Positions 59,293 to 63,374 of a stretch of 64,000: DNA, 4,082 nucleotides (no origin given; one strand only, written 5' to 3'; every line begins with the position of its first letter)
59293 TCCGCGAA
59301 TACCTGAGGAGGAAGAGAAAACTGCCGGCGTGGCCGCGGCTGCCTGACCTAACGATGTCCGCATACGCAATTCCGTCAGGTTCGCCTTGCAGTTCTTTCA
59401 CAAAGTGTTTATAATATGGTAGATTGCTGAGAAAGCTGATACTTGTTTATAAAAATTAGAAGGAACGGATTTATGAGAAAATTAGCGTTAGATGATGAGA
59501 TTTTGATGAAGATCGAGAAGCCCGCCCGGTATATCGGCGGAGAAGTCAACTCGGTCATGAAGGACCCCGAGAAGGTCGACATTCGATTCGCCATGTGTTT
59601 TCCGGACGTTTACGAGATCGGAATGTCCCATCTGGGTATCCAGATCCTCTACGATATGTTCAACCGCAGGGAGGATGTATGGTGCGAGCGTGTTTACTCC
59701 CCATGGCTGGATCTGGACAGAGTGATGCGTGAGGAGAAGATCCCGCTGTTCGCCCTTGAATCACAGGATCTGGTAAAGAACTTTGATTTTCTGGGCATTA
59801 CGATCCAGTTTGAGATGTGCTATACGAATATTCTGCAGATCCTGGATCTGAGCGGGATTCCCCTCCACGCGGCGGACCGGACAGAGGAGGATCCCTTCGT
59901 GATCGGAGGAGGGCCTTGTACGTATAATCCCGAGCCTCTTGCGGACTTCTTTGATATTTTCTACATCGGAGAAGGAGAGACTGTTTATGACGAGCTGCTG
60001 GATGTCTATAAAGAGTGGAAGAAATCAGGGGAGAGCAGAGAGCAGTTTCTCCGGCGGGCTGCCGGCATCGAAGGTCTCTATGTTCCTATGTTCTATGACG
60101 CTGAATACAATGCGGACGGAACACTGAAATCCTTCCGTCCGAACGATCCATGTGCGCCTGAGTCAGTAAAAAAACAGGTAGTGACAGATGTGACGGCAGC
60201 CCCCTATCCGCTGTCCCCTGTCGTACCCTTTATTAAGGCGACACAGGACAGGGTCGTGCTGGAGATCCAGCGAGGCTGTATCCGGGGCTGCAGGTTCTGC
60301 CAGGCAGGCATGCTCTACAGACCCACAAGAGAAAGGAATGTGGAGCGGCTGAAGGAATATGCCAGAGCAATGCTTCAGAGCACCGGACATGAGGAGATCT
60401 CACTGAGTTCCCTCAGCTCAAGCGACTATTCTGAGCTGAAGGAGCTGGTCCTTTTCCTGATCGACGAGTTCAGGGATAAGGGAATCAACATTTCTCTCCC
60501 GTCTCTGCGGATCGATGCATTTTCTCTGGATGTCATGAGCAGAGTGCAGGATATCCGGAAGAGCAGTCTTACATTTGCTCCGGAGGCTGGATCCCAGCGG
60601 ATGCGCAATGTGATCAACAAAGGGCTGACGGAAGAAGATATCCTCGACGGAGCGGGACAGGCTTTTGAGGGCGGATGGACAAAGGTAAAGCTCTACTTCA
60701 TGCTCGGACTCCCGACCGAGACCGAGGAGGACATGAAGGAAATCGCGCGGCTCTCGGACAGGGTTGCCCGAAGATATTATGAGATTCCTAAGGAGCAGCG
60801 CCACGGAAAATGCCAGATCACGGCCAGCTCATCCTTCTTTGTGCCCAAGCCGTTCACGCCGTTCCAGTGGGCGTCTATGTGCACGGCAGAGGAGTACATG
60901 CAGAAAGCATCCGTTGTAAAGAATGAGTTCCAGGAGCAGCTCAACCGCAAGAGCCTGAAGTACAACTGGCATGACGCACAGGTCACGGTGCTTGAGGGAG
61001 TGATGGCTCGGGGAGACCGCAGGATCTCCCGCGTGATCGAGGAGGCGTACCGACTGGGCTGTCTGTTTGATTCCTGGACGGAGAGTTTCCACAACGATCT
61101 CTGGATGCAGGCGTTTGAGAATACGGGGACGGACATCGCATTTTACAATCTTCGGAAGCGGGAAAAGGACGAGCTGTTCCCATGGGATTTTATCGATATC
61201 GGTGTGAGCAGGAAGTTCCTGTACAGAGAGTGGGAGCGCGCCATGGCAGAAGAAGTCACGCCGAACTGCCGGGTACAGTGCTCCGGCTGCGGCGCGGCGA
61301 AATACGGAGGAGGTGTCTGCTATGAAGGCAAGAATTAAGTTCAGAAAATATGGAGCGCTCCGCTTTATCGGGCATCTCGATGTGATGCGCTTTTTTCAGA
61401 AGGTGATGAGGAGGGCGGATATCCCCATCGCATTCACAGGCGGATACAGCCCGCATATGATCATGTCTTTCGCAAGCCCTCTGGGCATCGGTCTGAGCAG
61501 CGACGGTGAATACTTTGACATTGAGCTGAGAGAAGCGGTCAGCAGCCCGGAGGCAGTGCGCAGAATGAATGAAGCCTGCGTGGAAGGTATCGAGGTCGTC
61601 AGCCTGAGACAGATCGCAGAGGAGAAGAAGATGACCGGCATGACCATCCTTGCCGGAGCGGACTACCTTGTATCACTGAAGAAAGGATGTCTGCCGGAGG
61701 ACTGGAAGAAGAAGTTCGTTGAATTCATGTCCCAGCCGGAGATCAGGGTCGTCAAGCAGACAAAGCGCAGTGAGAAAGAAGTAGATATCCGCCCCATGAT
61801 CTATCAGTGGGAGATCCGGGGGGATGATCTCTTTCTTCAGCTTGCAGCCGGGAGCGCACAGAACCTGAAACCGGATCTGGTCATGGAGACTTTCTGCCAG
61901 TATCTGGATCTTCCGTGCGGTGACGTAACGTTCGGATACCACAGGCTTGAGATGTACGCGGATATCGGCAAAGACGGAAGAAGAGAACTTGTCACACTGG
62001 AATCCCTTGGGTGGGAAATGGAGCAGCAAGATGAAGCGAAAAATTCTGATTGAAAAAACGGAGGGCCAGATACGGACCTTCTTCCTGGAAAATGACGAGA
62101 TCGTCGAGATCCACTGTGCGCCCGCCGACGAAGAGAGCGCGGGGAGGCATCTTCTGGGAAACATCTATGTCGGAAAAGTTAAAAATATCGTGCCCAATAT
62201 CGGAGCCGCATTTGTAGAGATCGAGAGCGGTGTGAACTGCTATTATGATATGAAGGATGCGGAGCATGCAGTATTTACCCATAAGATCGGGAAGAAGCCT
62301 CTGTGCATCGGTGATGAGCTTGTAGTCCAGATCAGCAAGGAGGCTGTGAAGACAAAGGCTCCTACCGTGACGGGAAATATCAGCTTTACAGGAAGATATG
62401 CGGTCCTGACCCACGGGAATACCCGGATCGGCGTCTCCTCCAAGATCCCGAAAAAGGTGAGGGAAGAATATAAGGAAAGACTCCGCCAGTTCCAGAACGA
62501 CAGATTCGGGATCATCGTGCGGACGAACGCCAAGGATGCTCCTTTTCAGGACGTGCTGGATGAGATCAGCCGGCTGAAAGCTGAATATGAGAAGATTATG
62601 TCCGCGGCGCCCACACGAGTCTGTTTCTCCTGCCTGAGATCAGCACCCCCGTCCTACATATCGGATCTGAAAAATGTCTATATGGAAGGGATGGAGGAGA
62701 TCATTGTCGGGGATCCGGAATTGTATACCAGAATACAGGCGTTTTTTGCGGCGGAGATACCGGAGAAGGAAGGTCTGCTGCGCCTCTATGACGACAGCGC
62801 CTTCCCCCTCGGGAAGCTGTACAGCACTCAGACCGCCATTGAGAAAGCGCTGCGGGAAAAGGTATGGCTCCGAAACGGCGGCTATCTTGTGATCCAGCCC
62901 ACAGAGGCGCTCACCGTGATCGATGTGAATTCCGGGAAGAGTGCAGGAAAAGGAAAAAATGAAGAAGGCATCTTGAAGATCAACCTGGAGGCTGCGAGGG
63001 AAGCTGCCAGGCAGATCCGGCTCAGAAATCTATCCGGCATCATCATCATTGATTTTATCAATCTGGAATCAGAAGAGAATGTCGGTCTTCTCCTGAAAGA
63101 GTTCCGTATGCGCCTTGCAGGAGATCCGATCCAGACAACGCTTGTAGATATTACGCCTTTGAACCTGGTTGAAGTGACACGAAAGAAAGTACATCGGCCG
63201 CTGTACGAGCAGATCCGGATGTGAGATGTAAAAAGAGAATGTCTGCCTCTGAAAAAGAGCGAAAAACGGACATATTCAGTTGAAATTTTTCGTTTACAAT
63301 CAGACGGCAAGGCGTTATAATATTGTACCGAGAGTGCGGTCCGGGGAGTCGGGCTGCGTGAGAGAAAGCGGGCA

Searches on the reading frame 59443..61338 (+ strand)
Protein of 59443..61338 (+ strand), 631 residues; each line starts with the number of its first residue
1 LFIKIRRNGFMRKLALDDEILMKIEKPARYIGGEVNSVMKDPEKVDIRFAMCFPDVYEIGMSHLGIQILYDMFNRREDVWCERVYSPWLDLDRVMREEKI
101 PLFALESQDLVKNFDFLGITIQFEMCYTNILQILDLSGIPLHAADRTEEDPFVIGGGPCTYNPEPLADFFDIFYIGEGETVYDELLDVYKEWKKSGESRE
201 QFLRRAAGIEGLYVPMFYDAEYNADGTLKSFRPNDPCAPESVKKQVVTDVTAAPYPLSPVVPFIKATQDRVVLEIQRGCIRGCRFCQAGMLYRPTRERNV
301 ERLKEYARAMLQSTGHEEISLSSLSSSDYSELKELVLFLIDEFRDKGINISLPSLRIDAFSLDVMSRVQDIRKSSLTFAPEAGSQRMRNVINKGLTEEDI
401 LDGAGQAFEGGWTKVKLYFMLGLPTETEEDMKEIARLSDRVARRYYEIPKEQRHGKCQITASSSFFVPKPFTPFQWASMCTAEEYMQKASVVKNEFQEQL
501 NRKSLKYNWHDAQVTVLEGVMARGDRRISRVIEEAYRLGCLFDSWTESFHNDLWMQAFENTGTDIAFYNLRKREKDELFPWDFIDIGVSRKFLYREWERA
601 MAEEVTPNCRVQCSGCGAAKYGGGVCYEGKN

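Call 7: search_protein_families(library=ncbifam, proteins=[window:59443-61338:+], max_evalue=0.00001)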
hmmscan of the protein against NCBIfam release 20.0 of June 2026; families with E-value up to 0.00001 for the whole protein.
window:59443-61338:+ (631 aa): 5 families
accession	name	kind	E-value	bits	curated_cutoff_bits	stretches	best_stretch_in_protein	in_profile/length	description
TIGR03960.1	rSAM_fuse_unch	hypoth_equivalog_domain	0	1067.2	462.3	1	18-626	1-605/605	TIGR03960 family B12-binding radical SAM protein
TIGR04013.1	B12_SAM_MJ_1487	hypoth_equivalog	7.9e-18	64.5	251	1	220-443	100-335/382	TIGR04013 family B12-binding domain/radical SAM domain-containing protein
TIGR04014.1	B12_SAM_MJ_0865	equivalog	3.1e-17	62.5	360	1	270-437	160-332/434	methyl-coenzyme M reductase glutamine C-methyltransferase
TIGR04190.1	B12_SAM_Ta0216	equivalog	1.1e-07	30.8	500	1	263-447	214-400/554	TIGR04190 family B12-binding domain/radical SAM domain protein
NF050148.1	rSAM_ApyD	equivalog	5.3e-07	28.4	750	1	244-445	173-370/645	RiPP biosynthesis radical SAM protein ApyD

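Call 13: find_related_loci(query=window:59443-61338:+, collection=genome_contigs, flank=10000)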
Query window:59443-61338:+ (631 aa) in genome_contigs; peptide patterns used: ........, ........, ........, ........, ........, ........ (x = any residue, [..] = any of these).
427 stretches matched a pattern; 408 encode a relative of the query (tblastn E <= 1e-3); the best 80 are kept; 80 distinct loci.
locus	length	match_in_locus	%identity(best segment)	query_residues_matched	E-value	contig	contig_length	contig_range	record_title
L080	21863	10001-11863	92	11-631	0e+0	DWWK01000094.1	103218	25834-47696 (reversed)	MAG TPA_asm: Candidatus Mediterraneibacter faecigallinarum isolate ChiGjej1B1-1692 ChiGjej1B1M5__C222385_L103218_SAMN080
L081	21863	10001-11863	90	11-631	0e+0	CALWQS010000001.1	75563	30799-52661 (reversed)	MAG: uncultured Mediterraneibacter sp. isolate BRZ_RF__bin127 genome assembly, contig: BRZ_RF__NODE_293_length_75563_cov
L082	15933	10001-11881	89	3-631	0e+0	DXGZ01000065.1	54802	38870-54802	MAG TPA_asm: Candidatus Mediterraneibacter vanvlietii isolate ChiBcec1-362 ChiBcec1__C39928_L54802_SAMN08009753, whole g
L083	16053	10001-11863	86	11-631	0e+0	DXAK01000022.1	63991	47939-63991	MAG TPA_asm: Candidatus Mediterraneibacter pullicola isolate ChiSjej2B20-11307 ChiSjej2B20M5__C83877_L63991_SAMN08009938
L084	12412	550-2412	86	11-631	0e+0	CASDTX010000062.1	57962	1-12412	uncultured Eubacteriales bacterium isolate SI.O65.metabat-bins.162 genome assembly, contig: SI.O65.metabat-bins.162.fa_k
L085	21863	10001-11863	87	11-631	0e+0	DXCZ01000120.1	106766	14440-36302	MAG TPA_asm: Candidatus Mediterraneibacter stercoripullorum isolate CHK195-1396 CHK195__C331432_L106766_SAMEA5754839, wh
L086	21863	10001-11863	86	11-631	0e+0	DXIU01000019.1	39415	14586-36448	MAG TPA_asm: Candidatus Mediterraneibacter norwichensis isolate CHK180-4461 CHK180__C27716_L39415_SAMEA5754824, whole ge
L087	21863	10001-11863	87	11-631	0e+0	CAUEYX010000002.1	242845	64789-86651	MAG TPA_asm: uncultured Lachnospiraceae bacterium isolate SRR13494512_bin.13_MetaWRAP_v1.3_MAG genome assembly, contig:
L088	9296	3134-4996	87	11-631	0e+0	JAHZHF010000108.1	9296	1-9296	MAG: Clostridiales bacterium isolate HRGM_Genome_3237 HRGM_Genome_3237_108, whole genome shotgun sequence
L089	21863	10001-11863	87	11-631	0e+0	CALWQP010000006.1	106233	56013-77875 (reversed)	MAG: uncultured Mediterraneibacter sp. isolate BRZ_LR__bin10 genome assembly, contig: BRZ_LR__NODE_203_length_106233_cov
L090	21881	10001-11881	86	4-631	0e+0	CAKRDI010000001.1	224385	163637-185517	MAG: uncultured Mediterraneibacter sp. isolate REFINED_METABAT215_TOP10_CONTIGS_1500_ASSEMBLY_K77_MERGED__Hadza_PheChl_F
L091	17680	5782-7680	85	1-631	0e+0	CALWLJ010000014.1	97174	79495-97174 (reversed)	MAG: uncultured Mediterraneibacter sp. isolate BRZ_HT__bin23 genome assembly, contig: BRZ_HT__NODE_412_length_97174_cov_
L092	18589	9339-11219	85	5-631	0e+0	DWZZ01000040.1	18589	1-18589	MAG TPA_asm: Candidatus Mediterraneibacter merdigallinarum isolate ChiW16-1363 ChiW16__C24374_L18589_SAMN06858640, whole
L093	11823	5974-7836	86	11-631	0e+0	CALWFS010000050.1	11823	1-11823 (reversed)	MAG: uncultured Mediterraneibacter sp. isolate BRZ_PR__bin86 genome assembly, contig: BRZ_PR__NODE_6654_length_11823_cov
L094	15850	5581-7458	86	6-631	0e+0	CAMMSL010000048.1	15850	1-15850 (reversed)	MAG: uncultured Lachnoclostridium sp. isolate ERR4835854_bin.13_MetaWRAP_v1.1_MAG genome assembly, contig: NODE_1038_len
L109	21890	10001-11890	83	2-631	0e+0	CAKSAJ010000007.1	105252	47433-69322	MAG: uncultured Schaedlerella sp. isolate REFINED_METABAT215_TOP10_CONTIGS_1500_ASSEMBLY_K77_MERGED__Hadza_PheChl_Fiber-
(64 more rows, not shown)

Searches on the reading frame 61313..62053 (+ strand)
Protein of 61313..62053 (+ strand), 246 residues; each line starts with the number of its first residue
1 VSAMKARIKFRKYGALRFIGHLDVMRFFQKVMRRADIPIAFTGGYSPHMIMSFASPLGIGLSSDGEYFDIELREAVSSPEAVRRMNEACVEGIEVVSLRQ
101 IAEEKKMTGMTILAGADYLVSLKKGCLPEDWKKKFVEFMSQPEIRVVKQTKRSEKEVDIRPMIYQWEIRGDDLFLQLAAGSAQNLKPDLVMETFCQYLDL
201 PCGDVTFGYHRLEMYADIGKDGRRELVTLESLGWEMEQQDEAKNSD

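Call 7: search_protein_families(library=ncbifam, proteins=[window:61313-62053:+], max_evalue=0.00001)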
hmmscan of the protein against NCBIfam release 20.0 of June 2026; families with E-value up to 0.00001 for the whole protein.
window:61313-62053:+ (246 aa): 1 family
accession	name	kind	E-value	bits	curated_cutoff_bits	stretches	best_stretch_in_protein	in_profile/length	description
TIGR03936.1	sam_1_link_chp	equivalog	7.9e-65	218.5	71.9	1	5-214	1-208/209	TIGR03936 family radical SAM-associated protein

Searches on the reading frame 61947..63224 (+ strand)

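Call 7: search_protein_families(library=ncbifam, proteins=[window:61947-63224:+], max_evalue=0.00001)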
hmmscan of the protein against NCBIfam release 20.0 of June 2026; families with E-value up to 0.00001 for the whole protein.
window:61947-63224:+ (425 aa): 5 families
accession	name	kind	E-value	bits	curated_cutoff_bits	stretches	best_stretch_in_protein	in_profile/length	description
TIGR00757.1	RNaseEG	subfamily_domain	5.2e-86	289.2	325.95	1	43-423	3-390/415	Rne/Rng family ribonuclease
NF008689.0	PRK11712.1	equivalog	2.1e-60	204.6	594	1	31-417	3-395/489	ribonuclease G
NF052588.1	RnaseEMycob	equivalog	9.9e-60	202.3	1400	1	64-420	357-730/945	ribonuclease E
NF052586.1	RnaseECyano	equivalog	2.4e-58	198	900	1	39-421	10-391/619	ribonuclease E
NF008074.0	PRK10811.1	equivalog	1.3e-38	132.4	908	1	71-374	39-351/1068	ribonuclease E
